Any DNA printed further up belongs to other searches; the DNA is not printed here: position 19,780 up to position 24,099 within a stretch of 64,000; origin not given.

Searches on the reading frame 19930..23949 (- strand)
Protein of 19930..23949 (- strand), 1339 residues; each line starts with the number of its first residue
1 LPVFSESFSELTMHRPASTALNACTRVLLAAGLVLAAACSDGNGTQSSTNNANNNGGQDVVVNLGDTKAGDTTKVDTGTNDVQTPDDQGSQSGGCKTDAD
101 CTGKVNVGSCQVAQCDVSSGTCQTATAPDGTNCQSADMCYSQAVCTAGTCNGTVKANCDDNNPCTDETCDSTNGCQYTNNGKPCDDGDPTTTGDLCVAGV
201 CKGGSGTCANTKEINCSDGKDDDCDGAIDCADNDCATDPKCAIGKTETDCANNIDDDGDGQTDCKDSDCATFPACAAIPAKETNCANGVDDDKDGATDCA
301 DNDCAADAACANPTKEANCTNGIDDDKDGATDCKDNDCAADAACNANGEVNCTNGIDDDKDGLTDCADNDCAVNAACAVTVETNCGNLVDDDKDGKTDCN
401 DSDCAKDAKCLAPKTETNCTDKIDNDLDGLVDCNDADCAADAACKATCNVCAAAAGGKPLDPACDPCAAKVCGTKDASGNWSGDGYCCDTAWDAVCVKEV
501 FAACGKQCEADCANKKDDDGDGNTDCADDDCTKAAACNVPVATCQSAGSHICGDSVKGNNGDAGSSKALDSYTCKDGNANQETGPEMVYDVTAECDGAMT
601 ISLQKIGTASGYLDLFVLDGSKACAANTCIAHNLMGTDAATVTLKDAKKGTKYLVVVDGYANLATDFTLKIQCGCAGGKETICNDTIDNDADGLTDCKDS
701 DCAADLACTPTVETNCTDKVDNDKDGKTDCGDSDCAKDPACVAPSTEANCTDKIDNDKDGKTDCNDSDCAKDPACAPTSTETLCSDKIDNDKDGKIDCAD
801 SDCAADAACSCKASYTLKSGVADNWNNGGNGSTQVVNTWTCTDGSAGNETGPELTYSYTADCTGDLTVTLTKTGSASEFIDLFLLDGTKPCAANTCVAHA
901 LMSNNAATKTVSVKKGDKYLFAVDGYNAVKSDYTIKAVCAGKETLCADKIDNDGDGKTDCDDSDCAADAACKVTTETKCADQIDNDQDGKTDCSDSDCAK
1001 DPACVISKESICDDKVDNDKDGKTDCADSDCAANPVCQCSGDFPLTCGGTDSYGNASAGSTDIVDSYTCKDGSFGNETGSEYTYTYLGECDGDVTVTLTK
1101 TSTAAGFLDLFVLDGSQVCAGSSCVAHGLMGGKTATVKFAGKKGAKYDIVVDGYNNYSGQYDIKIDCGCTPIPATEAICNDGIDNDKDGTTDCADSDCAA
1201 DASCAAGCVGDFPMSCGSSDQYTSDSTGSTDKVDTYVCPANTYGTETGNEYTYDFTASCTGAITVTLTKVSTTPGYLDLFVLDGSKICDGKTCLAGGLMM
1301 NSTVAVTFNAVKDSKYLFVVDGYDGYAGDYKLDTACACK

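Call 10: search_protein_families(library=pfam, proteins=[window:19930-23949:-], max_evalue=0.001)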
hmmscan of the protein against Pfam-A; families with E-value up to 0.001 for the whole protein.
window:19930-23949:- (1339 aa): 0 families

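Call 78: search_protein_families(library=ncbifam, proteins=[window:19930-23913:-], max_evalue=1)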
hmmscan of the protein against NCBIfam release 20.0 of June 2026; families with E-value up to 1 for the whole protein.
window:19930-23913:- (1327 aa): 1 family
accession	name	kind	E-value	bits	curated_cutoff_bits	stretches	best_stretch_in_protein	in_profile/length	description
NF033662.1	acid_disulf_rpt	repeat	1.3e-125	408.7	41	16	1162-1192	2-32/32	acidic double-disulfide repeat-containing protein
